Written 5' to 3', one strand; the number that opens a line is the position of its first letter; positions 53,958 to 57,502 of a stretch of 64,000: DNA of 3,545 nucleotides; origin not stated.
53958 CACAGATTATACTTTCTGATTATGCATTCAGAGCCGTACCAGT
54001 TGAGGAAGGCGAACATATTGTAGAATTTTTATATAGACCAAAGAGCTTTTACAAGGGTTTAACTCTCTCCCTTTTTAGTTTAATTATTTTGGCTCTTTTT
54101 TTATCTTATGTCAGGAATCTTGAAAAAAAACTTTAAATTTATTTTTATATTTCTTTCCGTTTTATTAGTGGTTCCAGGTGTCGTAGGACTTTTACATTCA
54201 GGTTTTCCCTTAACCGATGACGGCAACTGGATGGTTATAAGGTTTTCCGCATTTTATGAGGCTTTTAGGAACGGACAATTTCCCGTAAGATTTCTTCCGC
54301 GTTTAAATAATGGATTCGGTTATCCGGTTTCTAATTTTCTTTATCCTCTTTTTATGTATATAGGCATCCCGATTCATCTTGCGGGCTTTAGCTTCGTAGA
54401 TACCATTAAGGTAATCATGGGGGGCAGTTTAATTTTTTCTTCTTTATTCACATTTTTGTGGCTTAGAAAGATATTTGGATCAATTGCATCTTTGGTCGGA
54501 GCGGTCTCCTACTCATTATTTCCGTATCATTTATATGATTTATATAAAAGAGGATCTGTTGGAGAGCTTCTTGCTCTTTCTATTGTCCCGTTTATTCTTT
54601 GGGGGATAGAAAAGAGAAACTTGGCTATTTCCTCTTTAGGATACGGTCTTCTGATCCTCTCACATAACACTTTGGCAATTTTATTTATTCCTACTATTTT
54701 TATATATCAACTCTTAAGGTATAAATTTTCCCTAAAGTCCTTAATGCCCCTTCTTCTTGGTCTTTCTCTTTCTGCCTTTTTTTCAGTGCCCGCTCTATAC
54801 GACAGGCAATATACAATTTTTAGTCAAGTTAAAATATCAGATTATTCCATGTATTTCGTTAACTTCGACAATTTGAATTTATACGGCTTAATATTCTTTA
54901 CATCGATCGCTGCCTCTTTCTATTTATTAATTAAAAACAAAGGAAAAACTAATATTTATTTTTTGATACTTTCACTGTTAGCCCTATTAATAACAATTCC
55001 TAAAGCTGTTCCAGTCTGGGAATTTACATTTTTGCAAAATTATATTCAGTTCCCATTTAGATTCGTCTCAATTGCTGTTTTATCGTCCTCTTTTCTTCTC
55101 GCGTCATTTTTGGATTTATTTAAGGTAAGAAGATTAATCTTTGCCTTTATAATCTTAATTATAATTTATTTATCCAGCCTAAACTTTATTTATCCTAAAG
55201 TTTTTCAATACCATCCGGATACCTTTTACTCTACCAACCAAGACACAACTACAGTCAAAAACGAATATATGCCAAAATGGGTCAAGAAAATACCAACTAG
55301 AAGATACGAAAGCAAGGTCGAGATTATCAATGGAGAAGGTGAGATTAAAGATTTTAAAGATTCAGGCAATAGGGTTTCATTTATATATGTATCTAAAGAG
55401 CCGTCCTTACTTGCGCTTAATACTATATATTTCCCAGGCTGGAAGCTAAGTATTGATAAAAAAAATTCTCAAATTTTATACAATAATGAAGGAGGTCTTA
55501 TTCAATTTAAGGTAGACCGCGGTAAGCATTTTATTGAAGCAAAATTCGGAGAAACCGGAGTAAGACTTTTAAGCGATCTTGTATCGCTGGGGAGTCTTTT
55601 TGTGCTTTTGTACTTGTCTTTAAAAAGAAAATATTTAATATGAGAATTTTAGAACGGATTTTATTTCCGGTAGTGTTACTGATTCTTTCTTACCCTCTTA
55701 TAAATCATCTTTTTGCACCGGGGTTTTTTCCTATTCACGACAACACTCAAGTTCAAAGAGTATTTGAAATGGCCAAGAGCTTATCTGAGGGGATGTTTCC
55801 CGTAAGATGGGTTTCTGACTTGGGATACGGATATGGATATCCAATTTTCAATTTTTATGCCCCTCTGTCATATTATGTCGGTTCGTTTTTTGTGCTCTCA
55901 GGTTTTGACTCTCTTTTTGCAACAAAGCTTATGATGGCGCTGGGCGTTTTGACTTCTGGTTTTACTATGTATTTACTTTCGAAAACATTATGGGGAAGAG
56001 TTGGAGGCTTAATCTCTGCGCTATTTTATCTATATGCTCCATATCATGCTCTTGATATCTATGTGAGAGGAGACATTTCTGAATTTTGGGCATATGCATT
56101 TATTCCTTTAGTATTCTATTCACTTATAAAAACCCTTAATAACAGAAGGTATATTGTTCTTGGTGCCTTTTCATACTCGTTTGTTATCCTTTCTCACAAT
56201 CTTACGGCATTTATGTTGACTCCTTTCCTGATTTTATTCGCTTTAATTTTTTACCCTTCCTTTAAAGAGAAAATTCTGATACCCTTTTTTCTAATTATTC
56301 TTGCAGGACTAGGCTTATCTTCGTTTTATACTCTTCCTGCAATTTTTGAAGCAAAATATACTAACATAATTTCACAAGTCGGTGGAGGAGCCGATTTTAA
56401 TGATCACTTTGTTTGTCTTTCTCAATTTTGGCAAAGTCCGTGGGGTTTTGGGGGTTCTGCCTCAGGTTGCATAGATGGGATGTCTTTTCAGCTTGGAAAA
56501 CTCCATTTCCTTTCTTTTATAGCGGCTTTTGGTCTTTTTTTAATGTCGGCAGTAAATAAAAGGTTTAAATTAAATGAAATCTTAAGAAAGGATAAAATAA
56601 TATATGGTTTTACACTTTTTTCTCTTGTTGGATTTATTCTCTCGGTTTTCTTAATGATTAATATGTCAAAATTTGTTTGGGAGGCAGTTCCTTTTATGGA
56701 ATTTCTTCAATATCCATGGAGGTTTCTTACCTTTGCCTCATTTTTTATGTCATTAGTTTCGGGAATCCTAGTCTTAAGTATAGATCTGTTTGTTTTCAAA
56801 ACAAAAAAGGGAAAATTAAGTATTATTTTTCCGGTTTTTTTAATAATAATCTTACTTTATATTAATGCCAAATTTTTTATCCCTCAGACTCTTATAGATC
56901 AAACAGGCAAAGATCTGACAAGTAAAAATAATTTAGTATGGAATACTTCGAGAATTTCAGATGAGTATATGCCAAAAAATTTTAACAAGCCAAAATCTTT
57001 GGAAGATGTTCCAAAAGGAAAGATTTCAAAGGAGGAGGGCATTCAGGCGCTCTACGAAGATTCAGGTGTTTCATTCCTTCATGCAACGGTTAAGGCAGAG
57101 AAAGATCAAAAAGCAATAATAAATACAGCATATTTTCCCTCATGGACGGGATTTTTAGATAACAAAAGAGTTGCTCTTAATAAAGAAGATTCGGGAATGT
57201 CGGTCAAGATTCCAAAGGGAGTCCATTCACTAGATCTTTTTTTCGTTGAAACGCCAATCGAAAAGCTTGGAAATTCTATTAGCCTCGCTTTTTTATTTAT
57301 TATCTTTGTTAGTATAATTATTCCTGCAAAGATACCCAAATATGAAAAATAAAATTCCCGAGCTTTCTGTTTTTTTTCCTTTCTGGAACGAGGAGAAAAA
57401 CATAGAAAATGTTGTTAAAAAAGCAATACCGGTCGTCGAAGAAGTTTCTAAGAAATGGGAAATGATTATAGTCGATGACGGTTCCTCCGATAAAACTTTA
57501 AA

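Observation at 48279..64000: Large glycosylation cluster: five GT2 enzymes, a Wzx flippase, and six GT-C-type polytopic proteins including two YfhO paralogues and an unknown paralogous pair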

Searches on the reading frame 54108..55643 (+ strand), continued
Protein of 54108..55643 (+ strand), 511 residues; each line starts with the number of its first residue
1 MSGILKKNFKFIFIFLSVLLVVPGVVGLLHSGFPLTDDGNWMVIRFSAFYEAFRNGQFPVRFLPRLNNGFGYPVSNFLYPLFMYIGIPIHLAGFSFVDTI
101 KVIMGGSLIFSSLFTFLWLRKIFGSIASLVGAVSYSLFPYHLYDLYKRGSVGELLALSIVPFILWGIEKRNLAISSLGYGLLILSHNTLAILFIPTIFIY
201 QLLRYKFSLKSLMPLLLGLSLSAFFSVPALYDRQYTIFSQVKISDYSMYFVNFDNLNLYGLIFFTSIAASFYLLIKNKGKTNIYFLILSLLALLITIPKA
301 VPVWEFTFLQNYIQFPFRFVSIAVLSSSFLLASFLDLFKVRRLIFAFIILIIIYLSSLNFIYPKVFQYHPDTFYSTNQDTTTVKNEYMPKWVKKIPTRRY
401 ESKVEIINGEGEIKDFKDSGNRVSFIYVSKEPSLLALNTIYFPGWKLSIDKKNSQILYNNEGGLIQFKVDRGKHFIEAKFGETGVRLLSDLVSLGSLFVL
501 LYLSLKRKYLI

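Call 42: search_solved_structures(query=A1, max_evalue=10, show_alignments=2)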
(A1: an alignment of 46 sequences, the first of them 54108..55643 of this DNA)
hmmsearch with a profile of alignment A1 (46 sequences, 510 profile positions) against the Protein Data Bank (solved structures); distinct sequences matched with E-value up to 10: 2.
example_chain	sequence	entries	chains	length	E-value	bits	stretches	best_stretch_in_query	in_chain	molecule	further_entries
7ar7_i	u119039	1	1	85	2.5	10.1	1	137-169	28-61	At1g67350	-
7a23_m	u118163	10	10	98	3.4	9.7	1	137-169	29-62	P1 | At1g67350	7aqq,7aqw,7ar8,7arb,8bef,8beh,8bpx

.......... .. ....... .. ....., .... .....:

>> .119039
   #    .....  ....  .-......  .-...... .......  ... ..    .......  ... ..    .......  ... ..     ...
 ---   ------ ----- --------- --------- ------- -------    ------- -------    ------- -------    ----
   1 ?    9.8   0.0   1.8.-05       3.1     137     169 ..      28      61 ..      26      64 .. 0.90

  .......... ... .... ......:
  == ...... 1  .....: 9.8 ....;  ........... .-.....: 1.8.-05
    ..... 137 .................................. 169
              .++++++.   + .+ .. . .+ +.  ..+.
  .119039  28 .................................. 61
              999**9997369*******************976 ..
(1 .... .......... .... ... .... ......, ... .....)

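Call 53: find_encoding_contigs(protein=P0003, flank=10000, max_places=2)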
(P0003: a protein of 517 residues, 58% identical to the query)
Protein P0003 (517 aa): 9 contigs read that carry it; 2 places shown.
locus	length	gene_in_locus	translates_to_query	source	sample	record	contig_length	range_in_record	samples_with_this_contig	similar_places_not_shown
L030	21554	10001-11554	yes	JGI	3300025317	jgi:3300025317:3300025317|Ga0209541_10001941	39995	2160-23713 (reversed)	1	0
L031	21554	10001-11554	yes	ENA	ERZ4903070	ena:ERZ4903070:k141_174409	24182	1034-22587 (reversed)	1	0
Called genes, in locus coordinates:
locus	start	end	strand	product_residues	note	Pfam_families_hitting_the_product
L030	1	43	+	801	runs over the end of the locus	PF02190:LON_substr_bdg, PF13401:AAA_22 (faint), PF07728:AAA_5, PF00004:AAA, PF22667:Lon_lid, PF05362:Lon_C, PF13541:ChlI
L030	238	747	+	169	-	-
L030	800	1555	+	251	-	PF00535:Glycos_transf_2, PF10111:Glyco_tranf_2_2, PF13641:Glyco_tranf_2_3 (weak)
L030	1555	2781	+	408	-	PF26314:MptA_B_family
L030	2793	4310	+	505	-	PF13231:PMT_2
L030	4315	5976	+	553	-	-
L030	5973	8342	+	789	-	PF09586:YfhO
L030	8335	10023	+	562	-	PF02366:PMT (weak), PF13231:PMT_2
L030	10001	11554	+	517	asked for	-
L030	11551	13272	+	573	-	PF10131:PTPS_related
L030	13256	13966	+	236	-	PF00535:Glycos_transf_2, PF10111:Glyco_tranf_2_2, PF13641:Glyco_tranf_2_3 (weak)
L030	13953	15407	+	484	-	PF01943:Polysacc_synt, PF13440:Polysacc_synt_3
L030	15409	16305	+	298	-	PF00535:Glycos_transf_2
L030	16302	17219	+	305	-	PF00535:Glycos_transf_2, PF13641:Glyco_tranf_2_3, PF13632:Glyco_trans_2_3 (weak)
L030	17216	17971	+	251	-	PF00535:Glycos_transf_2, PF10111:Glyco_tranf_2_2 (weak)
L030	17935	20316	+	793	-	PF09586:YfhO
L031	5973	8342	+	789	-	PF09586:YfhO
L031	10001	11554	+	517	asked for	-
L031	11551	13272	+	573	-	PF10131:PTPS_related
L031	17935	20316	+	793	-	PF09586:YfhO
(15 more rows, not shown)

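Call 78: search_protein_representatives(alignment_id=A1)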
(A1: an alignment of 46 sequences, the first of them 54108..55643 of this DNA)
Query: 46 sequences, 510 profile positions. Proteins with E-value up to 0.001 (for the whole library): 16402; up to 1e-10: 11231; up to 1e-30: 4015. The best 150 are listed.
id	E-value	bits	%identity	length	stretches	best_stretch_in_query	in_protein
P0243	1.1e-203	694.3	-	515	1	2-507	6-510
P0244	4.0e-200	682.5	-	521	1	2-503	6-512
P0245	2.1e-196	670.3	-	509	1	3-508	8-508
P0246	2.5e-196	670.0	-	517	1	3-503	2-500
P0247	8.8e-181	618.7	-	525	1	5-508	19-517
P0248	9.6e-181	618.6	-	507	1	1-507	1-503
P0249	3.5e-180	616.7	-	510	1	4-507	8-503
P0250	4.0e-179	613.2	-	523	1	3-507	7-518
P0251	6.6e-177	605.9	-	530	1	3-506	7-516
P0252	1.7e-173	594.6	-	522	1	3-506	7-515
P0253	7.9e-169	579.3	-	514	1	3-506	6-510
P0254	8.0e-169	579.3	-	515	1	5-502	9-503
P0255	2.8e-168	577.5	-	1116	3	11-506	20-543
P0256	9.2e-168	575.8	-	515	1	4-506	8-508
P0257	1.0e-167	575.6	-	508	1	3-502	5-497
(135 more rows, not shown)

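Call 89: search_protein_families(library=pfam, alignment_id=A1, max_evalue=0.01)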
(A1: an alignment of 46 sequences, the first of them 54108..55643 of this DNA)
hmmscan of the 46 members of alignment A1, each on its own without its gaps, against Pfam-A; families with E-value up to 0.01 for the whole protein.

A. member 1, window:54108-55643:+ (511 aa): 0 families

B. families by the number of members that match (of 46 scanned): 11 families
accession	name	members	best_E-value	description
PF10131.15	PTPS_related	29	3.9e-16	6-pyruvoyl-tetrahydropterin synthase related domain; membrane protein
PF09586.16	YfhO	25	6.2e-09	Bacterial membrane protein YfhO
PF14897.12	EpsG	2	1.5e-06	EpsG family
PF17456.7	TcpS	1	0.00052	Toxin-coregulated pilus protein S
PF15580.11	Imm53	1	0.0017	Immunity protein 53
PF03597.20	FixS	1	0.0044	Cytochrome oxidase maturation protein cbb3-type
PF04932.20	Wzy_C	1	0.0054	O-Antigen ligase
PF11286.13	DUF3087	1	0.0057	Protein of unknown function (DUF3087)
PF25726.1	UL148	1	0.0059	Cytomegalovirus endoplasmic reticulum-resident glycoprotein UL148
PF09870.14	DUF2097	1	0.0064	Uncharacterized protein conserved in archaea (DUF2097)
PF13567.11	DUF4131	1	0.0078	Domain of unknown function (DUF4131)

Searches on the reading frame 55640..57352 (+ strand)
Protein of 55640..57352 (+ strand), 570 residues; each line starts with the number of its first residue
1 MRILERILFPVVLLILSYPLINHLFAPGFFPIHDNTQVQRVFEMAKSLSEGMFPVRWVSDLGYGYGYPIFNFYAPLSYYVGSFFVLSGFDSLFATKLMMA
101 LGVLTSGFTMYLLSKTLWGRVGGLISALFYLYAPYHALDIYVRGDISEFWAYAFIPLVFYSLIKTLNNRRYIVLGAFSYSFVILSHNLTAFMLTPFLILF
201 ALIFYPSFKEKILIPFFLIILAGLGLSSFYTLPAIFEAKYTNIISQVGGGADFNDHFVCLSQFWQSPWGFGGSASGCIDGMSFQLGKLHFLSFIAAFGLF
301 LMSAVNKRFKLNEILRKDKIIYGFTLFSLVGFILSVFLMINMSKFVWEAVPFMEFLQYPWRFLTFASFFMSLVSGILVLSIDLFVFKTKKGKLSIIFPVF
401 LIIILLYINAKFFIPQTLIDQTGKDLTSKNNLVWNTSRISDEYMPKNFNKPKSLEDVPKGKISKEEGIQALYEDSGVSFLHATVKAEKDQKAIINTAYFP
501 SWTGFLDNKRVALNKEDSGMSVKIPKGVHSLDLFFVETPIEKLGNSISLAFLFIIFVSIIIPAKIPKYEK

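Call 3: search_protein_families(library=pfam, proteins=[window:55640-57352:+], max_evalue=0.01)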
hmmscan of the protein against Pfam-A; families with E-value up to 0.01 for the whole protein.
window:55640-57352:+ (570 aa): 1 family
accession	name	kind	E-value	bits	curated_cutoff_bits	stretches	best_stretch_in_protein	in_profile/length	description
PF10131.15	PTPS_related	-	1.8e-08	33.7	26.4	1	70-427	1-318/621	6-pyruvoyl-tetrahydropterin synthase related domain; membrane protein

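Call 7: search_protein_families(library=ncbifam, proteins=[window:55640-57352:+], max_evalue=0.01)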
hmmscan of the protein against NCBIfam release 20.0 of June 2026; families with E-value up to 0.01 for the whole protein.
window:55640-57352:+ (570 aa): 0 families

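Call 10: search_solved_structures(query=window:55640-57352:+, max_evalue=10)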
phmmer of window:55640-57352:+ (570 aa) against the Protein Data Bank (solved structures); distinct sequences matched with E-value up to 10: 4.
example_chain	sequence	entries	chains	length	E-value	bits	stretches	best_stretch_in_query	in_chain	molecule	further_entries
6m23_A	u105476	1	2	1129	2.1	10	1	98-208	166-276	Solute carrier family 12 member 5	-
7d14_A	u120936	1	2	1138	2.2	10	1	98-208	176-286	Solute carrier family 12 member 5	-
7d8z_B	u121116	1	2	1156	2.3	9.9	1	98-208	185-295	potassium-chloride cotransporter 2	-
9rnj_B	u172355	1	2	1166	2.3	9.9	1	98-208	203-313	Isoform 2 of Solute carrier family 12 member 5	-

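Call 37: list_cluster_members(proteins=[P0001, P0121, window:55640-57352:+, window:51746-54136:+])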
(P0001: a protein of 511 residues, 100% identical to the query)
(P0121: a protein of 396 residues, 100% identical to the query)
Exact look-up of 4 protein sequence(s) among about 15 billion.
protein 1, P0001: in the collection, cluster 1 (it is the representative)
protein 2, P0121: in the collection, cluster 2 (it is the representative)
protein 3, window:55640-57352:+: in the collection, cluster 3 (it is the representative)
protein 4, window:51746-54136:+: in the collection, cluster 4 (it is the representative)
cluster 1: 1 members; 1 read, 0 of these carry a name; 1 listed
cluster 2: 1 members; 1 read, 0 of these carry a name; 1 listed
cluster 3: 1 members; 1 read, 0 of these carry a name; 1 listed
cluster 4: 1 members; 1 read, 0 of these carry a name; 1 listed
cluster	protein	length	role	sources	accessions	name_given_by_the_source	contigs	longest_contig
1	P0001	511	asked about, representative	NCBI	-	-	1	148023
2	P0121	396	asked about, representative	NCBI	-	-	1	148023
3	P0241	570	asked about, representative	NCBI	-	-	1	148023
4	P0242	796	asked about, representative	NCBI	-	-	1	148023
